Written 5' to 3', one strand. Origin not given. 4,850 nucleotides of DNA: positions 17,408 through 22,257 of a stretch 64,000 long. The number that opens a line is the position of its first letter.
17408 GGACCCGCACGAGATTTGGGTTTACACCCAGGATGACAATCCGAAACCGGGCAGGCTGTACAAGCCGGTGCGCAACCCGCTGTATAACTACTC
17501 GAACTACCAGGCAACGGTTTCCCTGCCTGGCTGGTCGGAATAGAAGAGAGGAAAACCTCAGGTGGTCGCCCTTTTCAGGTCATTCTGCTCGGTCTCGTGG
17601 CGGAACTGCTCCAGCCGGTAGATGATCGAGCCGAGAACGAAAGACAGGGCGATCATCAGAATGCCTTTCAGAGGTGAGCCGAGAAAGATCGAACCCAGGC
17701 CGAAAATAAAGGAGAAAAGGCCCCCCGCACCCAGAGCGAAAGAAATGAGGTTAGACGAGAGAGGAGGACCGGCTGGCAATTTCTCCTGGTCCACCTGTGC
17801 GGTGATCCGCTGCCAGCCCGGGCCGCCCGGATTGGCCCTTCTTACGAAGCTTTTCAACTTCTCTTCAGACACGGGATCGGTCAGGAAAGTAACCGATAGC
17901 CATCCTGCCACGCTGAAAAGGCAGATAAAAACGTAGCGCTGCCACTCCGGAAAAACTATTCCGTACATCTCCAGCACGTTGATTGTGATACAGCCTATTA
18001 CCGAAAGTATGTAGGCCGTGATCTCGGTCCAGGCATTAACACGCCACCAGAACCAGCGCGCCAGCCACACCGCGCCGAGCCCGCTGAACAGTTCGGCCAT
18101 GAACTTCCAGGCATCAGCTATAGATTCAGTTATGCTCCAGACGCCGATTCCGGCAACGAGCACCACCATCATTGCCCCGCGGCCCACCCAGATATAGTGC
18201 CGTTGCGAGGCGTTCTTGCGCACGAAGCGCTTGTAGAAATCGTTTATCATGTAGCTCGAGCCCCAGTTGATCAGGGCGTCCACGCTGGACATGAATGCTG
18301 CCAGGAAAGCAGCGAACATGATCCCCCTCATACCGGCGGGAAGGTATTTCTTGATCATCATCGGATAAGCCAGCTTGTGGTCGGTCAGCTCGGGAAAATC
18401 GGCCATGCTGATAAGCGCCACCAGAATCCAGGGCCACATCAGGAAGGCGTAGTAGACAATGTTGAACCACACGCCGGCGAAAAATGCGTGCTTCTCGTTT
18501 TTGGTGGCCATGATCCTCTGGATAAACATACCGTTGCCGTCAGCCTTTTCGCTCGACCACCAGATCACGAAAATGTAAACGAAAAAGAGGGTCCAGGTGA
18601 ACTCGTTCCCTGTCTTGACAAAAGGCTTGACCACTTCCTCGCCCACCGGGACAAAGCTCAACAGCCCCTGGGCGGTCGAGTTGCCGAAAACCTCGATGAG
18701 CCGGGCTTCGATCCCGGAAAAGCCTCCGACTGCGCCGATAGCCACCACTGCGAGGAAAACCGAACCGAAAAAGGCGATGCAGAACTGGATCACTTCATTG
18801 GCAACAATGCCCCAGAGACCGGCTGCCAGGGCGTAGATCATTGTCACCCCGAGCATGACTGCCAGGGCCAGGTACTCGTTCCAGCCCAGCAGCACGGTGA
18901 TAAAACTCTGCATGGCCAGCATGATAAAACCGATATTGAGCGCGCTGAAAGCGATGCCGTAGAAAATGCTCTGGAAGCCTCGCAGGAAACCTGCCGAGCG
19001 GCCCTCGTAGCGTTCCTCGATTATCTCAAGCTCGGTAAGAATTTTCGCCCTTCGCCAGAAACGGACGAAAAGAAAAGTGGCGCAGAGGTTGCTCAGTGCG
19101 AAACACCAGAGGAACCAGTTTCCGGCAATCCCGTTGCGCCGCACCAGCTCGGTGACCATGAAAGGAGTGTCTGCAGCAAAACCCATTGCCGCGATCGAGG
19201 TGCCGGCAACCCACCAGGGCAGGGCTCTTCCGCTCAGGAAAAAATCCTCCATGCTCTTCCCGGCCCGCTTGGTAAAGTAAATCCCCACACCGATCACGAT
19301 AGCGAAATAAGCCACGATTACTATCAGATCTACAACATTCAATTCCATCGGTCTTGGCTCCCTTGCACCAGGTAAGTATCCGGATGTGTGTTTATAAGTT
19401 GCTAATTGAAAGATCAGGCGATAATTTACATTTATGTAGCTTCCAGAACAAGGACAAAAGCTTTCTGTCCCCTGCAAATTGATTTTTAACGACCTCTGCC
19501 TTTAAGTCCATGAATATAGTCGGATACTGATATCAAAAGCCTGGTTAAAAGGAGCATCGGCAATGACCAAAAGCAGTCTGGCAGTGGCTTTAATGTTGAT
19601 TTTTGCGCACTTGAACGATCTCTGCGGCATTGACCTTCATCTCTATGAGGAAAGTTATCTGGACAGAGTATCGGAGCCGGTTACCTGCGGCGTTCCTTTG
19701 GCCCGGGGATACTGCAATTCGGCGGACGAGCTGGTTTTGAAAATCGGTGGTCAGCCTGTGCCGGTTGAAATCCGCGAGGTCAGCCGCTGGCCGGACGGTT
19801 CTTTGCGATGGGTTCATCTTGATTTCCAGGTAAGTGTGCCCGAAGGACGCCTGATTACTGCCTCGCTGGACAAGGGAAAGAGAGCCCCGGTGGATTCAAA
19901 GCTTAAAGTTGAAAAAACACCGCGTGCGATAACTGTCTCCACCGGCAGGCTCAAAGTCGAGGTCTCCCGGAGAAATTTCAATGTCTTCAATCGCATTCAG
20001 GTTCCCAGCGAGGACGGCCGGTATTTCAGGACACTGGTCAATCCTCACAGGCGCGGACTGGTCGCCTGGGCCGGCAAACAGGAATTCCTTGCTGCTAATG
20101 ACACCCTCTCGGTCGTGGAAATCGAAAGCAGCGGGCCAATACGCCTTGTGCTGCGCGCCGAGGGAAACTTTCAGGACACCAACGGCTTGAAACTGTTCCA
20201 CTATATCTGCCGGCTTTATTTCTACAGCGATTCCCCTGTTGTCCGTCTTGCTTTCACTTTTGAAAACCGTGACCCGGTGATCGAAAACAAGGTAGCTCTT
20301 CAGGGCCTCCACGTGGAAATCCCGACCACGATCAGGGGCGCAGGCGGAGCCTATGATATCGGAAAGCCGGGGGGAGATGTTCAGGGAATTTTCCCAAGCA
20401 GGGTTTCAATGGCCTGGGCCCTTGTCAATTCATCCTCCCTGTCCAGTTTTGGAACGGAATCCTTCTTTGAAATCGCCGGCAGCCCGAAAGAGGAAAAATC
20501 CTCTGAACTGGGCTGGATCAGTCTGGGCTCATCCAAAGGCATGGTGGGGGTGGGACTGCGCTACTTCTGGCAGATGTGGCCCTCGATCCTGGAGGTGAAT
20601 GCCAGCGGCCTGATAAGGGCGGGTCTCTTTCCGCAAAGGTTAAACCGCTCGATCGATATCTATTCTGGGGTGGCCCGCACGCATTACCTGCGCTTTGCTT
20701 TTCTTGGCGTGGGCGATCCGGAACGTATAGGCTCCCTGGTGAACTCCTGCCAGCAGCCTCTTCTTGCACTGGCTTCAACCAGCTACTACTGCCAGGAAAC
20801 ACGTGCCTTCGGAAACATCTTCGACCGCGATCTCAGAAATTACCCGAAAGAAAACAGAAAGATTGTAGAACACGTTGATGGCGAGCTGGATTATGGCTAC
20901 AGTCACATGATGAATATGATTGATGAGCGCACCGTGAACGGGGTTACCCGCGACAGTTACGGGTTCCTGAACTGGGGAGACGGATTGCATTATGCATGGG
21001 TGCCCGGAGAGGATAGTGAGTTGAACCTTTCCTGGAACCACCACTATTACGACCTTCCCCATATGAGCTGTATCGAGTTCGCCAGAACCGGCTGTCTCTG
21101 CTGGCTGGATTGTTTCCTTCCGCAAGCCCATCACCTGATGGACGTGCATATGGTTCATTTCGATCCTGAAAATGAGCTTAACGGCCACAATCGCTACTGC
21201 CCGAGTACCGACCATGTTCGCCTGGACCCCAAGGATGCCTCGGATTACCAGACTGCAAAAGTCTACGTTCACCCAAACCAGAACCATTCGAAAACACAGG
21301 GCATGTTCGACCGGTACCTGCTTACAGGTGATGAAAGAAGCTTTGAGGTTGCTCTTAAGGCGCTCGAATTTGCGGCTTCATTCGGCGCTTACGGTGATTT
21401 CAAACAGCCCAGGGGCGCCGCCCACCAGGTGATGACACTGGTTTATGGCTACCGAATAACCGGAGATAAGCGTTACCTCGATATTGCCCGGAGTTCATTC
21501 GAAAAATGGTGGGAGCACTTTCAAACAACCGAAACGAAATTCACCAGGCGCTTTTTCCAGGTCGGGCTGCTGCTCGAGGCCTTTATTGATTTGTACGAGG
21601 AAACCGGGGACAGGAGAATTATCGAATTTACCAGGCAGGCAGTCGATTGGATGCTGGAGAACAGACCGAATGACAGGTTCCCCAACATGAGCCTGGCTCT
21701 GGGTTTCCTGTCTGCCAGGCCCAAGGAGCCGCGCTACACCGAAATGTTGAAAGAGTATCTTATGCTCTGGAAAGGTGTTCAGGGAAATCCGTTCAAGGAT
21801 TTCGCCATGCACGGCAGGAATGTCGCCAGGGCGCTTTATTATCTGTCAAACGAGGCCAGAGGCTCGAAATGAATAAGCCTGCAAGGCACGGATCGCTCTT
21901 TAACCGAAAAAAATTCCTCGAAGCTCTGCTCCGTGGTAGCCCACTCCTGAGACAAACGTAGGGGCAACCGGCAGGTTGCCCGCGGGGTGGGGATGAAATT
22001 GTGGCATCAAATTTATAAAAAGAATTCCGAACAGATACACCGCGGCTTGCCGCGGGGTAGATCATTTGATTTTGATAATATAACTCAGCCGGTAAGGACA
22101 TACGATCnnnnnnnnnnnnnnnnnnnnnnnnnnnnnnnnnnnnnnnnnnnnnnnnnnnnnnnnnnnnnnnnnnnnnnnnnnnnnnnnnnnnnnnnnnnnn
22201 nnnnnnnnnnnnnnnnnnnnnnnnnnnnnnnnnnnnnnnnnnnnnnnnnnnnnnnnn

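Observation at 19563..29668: Tandem triplication of an unassigned secreted protein family, followed by a dockerin-bearing heparinase II/III-like lyase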

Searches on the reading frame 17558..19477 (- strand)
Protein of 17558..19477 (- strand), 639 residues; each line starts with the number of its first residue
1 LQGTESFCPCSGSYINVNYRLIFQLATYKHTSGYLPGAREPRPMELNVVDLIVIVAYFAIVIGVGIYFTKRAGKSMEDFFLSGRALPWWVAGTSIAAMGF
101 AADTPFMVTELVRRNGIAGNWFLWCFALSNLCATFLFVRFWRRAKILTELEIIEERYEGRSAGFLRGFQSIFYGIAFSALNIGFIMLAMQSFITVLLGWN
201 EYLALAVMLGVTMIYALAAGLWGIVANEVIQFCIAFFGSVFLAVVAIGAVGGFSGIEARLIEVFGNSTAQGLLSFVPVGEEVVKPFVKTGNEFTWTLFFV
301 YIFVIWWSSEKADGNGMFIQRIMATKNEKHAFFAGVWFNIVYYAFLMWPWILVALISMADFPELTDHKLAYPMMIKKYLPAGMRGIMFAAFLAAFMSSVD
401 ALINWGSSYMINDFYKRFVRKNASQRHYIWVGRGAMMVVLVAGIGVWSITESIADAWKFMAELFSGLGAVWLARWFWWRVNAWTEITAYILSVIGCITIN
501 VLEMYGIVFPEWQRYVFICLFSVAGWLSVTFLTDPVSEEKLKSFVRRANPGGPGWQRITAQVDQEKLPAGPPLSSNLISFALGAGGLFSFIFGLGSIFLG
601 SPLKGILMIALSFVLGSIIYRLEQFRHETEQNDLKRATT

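Call 13: search_protein_families(library=pfam, proteins=[window:17558-19477:-], max_evalue=0.001)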
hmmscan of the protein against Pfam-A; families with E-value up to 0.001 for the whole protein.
window:17558-19477:- (639 aa): 1 family
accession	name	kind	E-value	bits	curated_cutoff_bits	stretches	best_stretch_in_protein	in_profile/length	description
PF00474.23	SSF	-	1.8e-37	129.6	22.8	1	79-482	1-396/406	Sodium:solute symporter family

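Call 109: search_protein_families(library=ncbifam, proteins=[window:17558-19477:-], max_evalue=0.01)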
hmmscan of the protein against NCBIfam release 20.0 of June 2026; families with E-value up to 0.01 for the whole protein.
window:17558-19477:- (639 aa): 6 families
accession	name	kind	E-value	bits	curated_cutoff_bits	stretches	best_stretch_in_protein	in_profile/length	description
TIGR00813.1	sss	superfamily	4.8e-39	134.6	184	1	79-482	1-401/411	sodium/solute symporter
TIGR02121.1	Na_Pro_sym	equivalog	5.3e-18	65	515.5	1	51-501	4-439/488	sodium/proline symporter PutP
TIGR02119.1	panF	equivalog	4.3e-14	52.4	328.05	1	52-504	5-442/471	sodium/pantothenate symporter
NF007790.0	PRK10484.1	equivalog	1.1e-13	50.9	401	1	48-518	3-470/527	solute:sodium symporter family transporter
NF011948.0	PRK15419.1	equivalog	8.8e-10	38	955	1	383-508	326-450/502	sodium/proline symporter PutP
TIGR03648.1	Na_symport_lg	subfamily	2.1e-08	33.1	320.75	2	379-497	358-478/547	VC_2705 family sodium/solute symporter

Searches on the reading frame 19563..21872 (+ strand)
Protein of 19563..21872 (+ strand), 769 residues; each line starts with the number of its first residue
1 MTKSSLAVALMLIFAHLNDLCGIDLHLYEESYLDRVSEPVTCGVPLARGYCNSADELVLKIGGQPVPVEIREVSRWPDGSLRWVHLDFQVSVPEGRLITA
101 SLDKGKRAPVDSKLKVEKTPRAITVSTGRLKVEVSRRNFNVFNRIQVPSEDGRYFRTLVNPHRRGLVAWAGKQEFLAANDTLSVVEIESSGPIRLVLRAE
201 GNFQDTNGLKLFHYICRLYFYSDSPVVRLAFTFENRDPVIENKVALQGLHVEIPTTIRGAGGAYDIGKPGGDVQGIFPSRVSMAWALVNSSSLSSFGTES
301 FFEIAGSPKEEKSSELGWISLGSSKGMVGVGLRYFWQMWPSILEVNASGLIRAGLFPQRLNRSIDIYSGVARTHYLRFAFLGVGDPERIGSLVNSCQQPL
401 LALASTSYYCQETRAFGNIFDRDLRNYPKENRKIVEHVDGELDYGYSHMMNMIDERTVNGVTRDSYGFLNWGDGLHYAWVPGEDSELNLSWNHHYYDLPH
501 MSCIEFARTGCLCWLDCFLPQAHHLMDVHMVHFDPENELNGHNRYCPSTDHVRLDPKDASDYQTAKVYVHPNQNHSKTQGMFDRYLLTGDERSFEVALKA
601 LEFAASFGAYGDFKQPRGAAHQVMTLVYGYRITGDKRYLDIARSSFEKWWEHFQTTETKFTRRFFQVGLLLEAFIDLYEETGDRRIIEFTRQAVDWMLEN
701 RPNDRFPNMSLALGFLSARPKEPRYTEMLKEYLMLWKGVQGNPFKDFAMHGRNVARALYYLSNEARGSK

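Call 7: search_protein_families(library=pfam, proteins=[window:19563-21872:+], max_evalue=1)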
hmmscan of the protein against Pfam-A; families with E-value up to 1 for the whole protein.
window:19563-21872:+ (769 aa): 5 families
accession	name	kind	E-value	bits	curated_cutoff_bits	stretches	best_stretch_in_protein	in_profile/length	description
PF21345.3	PcRGLX_2nd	-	1.4e-16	60.9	23.5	2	115-253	2-142/360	PcRGLX-like protein central beta sandwich domain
PF19501.5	PcRGLX_1st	-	6.9e-08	32.6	22.1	1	36-84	15-64/83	PcRGLX-like N-terminal RIFT barrel domain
PF07944.18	Beta-AFase-like_GH127_cat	-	1.6e-07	31.1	24.9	1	578-689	131-250/376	Beta-L-arabinofuranosidase, GH127 catalytic domain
PF07470.19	Glyco_hydro_88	-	3.6e-05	23.4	26.6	1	626-703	38-112/352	Glycosyl Hydrolase Family 88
PF01532.26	Glyco_hydro_47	-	0.088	12.2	22.9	1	625-660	366-400/455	Glycosyl hydrolase family 47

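Call 8: search_protein_families(library=ncbifam, proteins=[window:19563-21872:+], max_evalue=1)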
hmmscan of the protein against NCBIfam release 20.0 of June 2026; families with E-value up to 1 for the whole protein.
window:19563-21872:+ (769 aa): 1 family
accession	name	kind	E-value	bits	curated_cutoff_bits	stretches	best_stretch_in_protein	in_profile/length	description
NF049879.1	AcerHdlse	equivalog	0.032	12.6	950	1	574-644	155-226/657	aceric acid hydrolase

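Call 85: list_cluster_members(proteins=[window:19563-21869:+, window:22108-24414:+, window:24538-27483:+, window:27524-29665:+])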
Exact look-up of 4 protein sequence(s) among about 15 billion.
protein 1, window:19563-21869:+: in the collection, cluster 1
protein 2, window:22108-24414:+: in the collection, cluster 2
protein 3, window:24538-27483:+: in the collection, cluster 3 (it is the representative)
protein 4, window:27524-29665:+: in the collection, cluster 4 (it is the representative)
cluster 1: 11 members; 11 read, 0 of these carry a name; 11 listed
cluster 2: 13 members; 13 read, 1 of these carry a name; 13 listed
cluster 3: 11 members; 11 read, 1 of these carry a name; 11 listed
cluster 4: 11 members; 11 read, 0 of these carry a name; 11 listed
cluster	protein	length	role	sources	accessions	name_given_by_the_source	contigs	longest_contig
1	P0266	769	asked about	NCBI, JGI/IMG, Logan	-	-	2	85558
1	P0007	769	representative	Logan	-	-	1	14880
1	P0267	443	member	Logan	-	-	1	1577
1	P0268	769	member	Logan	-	-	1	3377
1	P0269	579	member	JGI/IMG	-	-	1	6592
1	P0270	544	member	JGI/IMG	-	-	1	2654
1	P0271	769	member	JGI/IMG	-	-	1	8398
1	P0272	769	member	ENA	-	-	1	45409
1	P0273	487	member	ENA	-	-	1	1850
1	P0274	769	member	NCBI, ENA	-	-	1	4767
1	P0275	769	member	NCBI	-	-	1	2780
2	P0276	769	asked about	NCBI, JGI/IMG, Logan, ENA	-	-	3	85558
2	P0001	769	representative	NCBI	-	-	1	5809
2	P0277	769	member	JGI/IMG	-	hypothetical protein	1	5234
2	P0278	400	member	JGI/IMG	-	-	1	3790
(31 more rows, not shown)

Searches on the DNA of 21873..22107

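Call 69: search_rna_families(source=window, start=21873, end=22107, threshold=evalue, max_evalue=1)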
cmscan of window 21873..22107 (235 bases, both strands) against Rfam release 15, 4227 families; matches with E-value up to 1: 0.
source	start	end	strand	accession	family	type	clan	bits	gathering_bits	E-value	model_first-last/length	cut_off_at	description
